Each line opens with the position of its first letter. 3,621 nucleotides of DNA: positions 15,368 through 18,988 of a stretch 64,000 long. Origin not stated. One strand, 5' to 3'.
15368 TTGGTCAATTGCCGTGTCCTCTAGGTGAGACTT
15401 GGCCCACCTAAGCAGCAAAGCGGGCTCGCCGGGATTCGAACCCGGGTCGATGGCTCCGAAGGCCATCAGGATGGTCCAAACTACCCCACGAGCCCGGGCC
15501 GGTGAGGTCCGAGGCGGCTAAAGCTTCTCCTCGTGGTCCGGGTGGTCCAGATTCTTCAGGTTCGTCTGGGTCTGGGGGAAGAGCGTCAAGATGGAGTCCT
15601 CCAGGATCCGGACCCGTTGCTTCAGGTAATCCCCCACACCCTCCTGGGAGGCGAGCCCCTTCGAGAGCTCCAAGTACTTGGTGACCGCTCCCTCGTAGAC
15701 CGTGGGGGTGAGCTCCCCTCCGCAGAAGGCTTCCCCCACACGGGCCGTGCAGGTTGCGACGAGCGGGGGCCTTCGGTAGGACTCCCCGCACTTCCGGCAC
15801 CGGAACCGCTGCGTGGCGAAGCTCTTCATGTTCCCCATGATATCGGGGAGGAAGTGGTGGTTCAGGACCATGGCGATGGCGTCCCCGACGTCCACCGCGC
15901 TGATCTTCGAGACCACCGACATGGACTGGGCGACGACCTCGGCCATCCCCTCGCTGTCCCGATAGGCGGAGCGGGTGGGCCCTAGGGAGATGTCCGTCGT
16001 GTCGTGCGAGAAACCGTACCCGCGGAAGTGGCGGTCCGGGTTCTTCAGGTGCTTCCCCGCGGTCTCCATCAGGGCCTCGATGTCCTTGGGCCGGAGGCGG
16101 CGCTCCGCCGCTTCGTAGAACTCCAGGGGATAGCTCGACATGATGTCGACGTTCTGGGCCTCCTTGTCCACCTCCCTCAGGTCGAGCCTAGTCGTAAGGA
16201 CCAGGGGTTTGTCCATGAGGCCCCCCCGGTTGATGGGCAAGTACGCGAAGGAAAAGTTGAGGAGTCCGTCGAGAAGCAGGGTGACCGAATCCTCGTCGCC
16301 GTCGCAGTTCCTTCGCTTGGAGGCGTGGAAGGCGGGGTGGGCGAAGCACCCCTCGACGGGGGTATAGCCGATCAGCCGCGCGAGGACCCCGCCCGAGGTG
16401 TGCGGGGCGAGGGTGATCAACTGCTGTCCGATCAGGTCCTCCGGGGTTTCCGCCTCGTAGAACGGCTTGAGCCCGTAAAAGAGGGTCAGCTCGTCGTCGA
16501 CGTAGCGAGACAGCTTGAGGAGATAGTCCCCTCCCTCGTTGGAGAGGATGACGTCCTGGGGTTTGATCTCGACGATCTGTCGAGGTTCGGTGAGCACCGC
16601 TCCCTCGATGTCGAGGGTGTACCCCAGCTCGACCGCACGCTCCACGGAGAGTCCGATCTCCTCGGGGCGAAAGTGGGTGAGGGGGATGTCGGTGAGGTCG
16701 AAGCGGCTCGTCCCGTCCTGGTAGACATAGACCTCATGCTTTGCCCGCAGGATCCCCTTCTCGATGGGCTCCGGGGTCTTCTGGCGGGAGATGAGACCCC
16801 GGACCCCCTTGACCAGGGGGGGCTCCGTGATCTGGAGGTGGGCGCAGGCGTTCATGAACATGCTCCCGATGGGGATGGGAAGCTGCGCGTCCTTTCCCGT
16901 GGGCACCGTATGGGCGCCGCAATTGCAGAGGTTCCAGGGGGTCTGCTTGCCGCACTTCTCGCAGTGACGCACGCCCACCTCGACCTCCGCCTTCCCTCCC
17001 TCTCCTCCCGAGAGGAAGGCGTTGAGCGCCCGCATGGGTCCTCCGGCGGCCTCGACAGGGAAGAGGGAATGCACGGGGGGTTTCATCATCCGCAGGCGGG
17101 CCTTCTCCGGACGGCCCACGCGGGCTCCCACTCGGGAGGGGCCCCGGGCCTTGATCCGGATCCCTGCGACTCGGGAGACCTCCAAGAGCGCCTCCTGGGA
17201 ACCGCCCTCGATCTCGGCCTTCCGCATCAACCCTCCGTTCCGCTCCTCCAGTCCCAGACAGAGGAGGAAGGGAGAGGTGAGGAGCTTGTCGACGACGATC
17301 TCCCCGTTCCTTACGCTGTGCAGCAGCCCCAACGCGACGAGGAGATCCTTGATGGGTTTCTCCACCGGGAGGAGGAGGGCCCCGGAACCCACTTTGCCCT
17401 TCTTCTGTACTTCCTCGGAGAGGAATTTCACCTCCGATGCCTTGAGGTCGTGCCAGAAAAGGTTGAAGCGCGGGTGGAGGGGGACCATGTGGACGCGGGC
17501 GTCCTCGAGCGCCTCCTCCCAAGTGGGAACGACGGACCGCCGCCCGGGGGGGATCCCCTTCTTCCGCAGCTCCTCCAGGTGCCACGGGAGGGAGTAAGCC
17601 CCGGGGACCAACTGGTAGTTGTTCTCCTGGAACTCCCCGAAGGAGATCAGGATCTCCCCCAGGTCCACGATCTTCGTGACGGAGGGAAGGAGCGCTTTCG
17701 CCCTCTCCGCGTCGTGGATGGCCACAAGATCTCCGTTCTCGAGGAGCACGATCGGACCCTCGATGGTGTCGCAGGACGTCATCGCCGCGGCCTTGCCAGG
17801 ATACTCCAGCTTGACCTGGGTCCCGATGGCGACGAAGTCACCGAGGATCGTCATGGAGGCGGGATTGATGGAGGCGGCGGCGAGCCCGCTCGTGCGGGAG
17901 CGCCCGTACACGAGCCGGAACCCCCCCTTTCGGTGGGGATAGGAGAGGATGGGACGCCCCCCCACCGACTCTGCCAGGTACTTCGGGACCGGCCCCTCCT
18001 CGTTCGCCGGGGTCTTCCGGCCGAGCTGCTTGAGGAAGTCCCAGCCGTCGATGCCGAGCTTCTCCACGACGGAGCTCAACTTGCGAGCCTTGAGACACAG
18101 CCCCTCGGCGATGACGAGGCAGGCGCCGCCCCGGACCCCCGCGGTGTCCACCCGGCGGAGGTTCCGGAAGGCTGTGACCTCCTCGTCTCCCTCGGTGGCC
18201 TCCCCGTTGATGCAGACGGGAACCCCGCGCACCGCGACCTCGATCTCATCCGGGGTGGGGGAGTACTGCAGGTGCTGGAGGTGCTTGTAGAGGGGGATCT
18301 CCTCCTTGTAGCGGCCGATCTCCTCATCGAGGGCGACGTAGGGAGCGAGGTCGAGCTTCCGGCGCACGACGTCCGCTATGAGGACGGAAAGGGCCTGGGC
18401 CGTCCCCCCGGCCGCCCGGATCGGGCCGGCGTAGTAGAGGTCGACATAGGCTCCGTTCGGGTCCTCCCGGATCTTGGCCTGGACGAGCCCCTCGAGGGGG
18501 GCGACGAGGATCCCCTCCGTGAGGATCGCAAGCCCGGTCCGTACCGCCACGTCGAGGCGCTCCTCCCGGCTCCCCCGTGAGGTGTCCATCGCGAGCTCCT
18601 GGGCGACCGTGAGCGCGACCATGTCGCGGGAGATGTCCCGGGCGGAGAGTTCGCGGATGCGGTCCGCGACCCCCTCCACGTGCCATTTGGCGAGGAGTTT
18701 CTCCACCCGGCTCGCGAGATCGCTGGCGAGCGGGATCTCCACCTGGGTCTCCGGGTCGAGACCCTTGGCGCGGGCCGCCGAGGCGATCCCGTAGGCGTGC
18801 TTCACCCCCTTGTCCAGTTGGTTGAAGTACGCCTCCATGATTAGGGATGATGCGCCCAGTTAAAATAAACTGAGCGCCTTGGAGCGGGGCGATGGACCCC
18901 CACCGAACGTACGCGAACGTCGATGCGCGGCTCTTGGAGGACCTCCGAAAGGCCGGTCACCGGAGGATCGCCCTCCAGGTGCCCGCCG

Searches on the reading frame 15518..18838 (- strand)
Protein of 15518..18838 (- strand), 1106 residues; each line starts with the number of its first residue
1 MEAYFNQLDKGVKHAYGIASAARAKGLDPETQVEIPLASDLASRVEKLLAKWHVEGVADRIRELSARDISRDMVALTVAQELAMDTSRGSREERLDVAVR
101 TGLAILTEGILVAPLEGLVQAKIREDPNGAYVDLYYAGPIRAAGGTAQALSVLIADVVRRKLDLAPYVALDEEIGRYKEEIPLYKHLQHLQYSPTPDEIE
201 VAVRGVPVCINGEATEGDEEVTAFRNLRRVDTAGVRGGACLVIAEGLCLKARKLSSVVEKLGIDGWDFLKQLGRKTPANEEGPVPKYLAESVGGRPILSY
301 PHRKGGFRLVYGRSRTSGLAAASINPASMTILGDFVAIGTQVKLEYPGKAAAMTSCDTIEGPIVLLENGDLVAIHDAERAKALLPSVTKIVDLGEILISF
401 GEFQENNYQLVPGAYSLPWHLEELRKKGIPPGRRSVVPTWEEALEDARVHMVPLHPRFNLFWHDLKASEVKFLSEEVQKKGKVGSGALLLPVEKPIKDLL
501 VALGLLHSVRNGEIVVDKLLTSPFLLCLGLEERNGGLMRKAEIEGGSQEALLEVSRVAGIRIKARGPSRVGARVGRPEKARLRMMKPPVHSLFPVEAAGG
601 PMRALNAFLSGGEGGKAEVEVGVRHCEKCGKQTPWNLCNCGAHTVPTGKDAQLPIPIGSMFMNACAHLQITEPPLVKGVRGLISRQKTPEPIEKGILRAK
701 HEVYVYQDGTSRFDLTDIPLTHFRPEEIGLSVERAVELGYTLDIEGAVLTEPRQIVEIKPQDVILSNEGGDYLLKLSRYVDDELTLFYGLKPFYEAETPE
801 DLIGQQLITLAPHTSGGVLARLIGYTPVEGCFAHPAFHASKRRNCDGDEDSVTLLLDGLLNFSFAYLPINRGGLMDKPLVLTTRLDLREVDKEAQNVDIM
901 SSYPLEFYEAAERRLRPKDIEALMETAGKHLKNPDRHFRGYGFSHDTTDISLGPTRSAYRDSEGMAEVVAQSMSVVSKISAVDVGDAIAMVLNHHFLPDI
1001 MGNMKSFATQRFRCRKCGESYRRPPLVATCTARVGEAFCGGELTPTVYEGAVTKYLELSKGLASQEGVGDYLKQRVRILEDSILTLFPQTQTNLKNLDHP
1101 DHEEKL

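Call 13: find_related_loci(query=window:15518-18838:-, collection=genome_contigs, flank=10000)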
Query window:15518-18838:- (1106 aa) in genome_contigs; peptide patterns used: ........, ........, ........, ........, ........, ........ (x = any residue, [..] = any of these).
24 stretches matched a pattern; 9 encode a relative of the query (tblastn E <= 1e-3); 7 distinct loci.
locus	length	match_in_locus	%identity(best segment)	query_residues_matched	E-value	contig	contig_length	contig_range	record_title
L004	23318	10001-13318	77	1-1106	0e+0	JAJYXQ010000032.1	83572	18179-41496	MAG: Thermoplasmata archaeon isolate FK3.bin56 NODE_459_length_83572_cov_2.395230, whole genome shotgun sequence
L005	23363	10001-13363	58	1-1088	0e+0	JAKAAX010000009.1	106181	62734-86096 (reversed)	MAG: Thermoplasmata archaeon isolate WH2.bin11 NODE_201_length_106181_cov_4.747176, whole genome shotgun sequence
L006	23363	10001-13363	58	1-1088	0e+0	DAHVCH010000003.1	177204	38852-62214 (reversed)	MAG TPA_asm: Thermoplasmata archaeon isolate clean3262 NODE_3_length_177204_cov_6.620713, whole genome shotgun sequence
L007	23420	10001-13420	57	1-1101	0e+0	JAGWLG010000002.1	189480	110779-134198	MAG: Thermoplasmata archaeon isolate REEB18 contig-150_34, whole genome shotgun sequence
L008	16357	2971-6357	57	1-1088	0e+0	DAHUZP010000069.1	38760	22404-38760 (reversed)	MAG TPA_asm: Thermoplasmata archaeon isolate clean282 k141_107254, whole genome shotgun sequence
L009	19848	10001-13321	76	1-1106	0e+0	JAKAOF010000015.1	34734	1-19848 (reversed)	MAG: Thermoplasmata archaeon isolate YF1.bin117 NODE_1220_length_34734_cov_18.630190, whole genome shotgun sequence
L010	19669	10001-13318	77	1-1106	0e+0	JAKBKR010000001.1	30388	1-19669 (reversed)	MAG: bacterium isolate DX1.bin10 NODE_2128_length_30388_cov_2.016787, whole genome shotgun sequence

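Call 49: search_protein_families(library=pfam, max_evalue=0.01, proteins=[L004:13443-14984:+, L004:15257-16153:-, L004:16518-18326:+, L004:18923-19597:+, L004:19981-21456:+, L004:21473-22096:+, L004:22144-23250:-, L009:14402-15019:+, L009:15005-16198:-, L009:16380-16997:-])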
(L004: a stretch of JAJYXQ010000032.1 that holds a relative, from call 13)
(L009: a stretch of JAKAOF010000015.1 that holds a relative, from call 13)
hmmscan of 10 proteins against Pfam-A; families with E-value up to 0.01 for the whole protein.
L004:13443-14984:+ (513 aa): 0 families

L004:15257-16153:- (298 aa): 4 families
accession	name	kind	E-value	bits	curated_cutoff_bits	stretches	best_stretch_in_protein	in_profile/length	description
PF19810.5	HFX_2341_N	-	7.4e-24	84.9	30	1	36-159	2-119/120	HFX_2341-like, N-terminal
PF22665.2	DUF6293_C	-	1.7e-08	35.3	27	1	182-284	1-98/101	DUF6293 C-terminal winged helix domain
PF09623.16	Cas_NE0113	-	0.0027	18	23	1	89-159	66-136/208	CRISPR-associated protein NE0113 (Cas_NE0113)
PF09651.16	Cas_APE2256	-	0.0059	16.9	24.8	0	90-145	61-116/136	CRISPR-associated protein (Cas_APE2256)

L004:16518-18326:+ (602 aa): 2 families
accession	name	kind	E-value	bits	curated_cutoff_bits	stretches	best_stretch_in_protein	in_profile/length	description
PF13620.12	CarboxypepD_reg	-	2.4e-06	28.2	32.3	1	92-136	12-56/82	Carboxypeptidase regulatory-like domain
PF17210.9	SdrD_B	-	1.8e-05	25.3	29.7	1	92-144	22-73/112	SdrD B-like domain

L004:18923-19597:+ (224 aa): 3 families
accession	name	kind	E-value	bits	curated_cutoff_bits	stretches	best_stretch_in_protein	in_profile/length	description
PF22769.1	DCD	-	1.2e-33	116.8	27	1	30-184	7-152/153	dCTP deaminase-like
PF00692.24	dUTPase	-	9.5e-08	32.3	22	1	104-185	25-104/129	dUTPase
PF06559.16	DCD_N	-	0.0071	16.7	21.4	1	51-140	25-113/164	2'-deoxycytidine 5'-triphosphate deaminase (DCD) N-terminal domain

L004:19981-21456:+ (491 aa): 2 families
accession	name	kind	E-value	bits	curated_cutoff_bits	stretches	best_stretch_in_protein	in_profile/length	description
PF01435.24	Peptidase_M48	-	0.0012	19.2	20.3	0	208-302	67-184/186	Peptidase family M48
PF10139.14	Virul_Fac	-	0.0047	15.7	28.1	1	20-97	713-798/878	Putative bacterial virulence factor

L004:21473-22096:+ (207 aa): 0 families

L004:22144-23250:- (368 aa): 1 family
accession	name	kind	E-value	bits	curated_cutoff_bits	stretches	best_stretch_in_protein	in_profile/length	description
PF02872.23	5_nucleotid_C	-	0.002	18.7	23.6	0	238-289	44-91/158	5'-nucleotidase, C-terminal domain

L009:14402-15019:+ (205 aa): 0 families

L009:15005-16198:- (397 aa): 0 families

L009:16380-16997:- (205 aa): 0 families

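Call 51: search_solved_structures(query=L004:13443-14984:+, max_evalue=1, show_alignments=2)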
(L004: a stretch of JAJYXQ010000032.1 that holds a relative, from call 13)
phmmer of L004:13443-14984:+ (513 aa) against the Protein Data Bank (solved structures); distinct sequences matched with E-value up to 1: 2.
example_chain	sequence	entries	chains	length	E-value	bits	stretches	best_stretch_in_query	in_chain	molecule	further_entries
2ypw_A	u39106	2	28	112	0.19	13.5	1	55-91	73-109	TRAO | TRAO PROTEIN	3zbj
8a22_Bt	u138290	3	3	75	0.86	11.3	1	245-301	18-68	bS21m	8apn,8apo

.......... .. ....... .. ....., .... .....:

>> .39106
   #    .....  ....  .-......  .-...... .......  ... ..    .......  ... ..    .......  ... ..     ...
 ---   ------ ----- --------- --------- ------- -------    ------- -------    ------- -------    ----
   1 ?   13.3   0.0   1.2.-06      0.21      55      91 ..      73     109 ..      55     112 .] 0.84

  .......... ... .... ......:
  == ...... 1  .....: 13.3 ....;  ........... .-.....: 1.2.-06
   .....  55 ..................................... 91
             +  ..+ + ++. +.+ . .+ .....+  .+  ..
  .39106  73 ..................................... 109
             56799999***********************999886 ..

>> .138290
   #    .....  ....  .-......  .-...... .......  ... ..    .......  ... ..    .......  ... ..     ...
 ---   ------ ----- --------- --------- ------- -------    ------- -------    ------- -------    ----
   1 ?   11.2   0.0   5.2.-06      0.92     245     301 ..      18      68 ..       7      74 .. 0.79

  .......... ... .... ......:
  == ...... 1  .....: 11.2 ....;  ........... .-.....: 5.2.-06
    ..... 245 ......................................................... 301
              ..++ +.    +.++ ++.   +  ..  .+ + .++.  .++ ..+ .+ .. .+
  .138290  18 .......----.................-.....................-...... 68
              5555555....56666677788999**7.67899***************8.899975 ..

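Call 52: search_protein_families(library=phrogs, max_evalue=0.01, proteins=[L004:13443-14984:+, L004:15257-16153:-, L004:19981-21456:+, L004:21473-22096:+, L009:14402-15019:+, L009:15005-16198:-, L009:16380-16997:-])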
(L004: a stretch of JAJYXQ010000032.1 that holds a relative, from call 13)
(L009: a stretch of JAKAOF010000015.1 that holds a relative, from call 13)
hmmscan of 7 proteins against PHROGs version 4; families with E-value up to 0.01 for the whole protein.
L004:13443-14984:+ (513 aa): 2 families
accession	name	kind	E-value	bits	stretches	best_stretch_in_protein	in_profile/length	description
phrog_1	-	integration and excision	1.6e-05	25.4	1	61-311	206-433/611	integrase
phrog_166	-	tail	0.003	18.4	1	322-394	42-103/201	tail protein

L004:15257-16153:- (298 aa): 0 families

L004:19981-21456:+ (491 aa): 0 families

L004:21473-22096:+ (207 aa): 0 families

L009:14402-15019:+ (205 aa): 0 families

L009:15005-16198:- (397 aa): 0 families

L009:16380-16997:- (205 aa): 2 families
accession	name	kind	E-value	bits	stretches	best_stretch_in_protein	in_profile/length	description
phrog_12817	-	transcription regulation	0.00017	22.5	1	30-94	78-142/151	transcriptional regulator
phrog_11046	-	transcription regulation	0.001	19.9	1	31-99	15-84/94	transcriptional regulator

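Call 95: search_protein_families(library=ncbifam, max_evalue=0.01, proteins=[L004:13443-14984:+])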
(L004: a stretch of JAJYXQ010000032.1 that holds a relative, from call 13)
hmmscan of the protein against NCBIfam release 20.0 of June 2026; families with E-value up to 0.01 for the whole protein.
L004:13443-14984:+ (513 aa): 1 family
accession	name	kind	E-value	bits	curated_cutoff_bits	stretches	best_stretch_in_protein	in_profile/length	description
NF040815.2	recomb_XerA_Arch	equivalog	1.3e-05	24.9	220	1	62-283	38-227/263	site-specific tyrosine recombinase/integron integrase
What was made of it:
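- L004 continues with a tyrosine-recombinase gene 23 nt after the tRNA (phrog_1 integrase E = 1.6e-5, call 52; NCBIfam XerA-type E = 1.3e-5, call 95).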

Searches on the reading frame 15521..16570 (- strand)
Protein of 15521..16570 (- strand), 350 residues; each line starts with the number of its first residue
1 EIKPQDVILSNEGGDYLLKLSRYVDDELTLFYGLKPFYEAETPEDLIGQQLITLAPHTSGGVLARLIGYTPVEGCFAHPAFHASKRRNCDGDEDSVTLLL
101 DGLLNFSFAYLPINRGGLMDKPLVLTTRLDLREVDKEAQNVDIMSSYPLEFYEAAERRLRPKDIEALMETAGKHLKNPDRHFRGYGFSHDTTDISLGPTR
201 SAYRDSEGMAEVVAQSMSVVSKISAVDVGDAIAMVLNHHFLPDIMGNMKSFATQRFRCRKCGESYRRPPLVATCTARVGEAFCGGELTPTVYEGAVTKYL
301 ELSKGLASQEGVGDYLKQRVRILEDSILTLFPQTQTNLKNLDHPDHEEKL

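Call 55: find_related_loci(query=window:15521-16570:-, collection=metagenome_contigs, flank=10000)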
Query window:15521-16570:- (350 aa) in metagenome_contigs; peptide patterns used: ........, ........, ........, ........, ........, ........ (x = any residue, [..] = any of these).
600 stretches matched a pattern (row limit reached: there are more); 582 encode a relative of the query (tblastn E <= 1e-3); the best 80 are kept; 80 distinct loci.
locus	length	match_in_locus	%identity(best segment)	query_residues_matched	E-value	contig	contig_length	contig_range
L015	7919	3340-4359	60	1-338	3e-136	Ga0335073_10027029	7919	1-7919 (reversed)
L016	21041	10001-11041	59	1-345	5e-136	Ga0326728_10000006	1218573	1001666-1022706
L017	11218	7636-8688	57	1-348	1e-134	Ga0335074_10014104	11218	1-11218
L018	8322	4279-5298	60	1-338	1e-134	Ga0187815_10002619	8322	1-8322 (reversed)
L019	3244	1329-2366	58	1-344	8e-140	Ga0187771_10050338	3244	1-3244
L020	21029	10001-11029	59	1-341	9e-135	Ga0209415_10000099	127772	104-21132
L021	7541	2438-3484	58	1-347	2e-133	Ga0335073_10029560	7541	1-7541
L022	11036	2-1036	57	7-348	4e-131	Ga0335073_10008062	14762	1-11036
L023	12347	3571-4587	58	1-338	1e-130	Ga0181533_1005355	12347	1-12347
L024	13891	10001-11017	58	1-338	3e-130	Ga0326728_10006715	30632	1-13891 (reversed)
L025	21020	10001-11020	57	1-338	3e-130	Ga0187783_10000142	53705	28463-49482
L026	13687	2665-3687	57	1-342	6e-130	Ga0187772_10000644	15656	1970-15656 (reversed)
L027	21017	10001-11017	57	1-338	3e-129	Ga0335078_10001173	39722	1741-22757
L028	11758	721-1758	57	1-344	1e-128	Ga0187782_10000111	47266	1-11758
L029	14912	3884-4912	58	1-341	4e-128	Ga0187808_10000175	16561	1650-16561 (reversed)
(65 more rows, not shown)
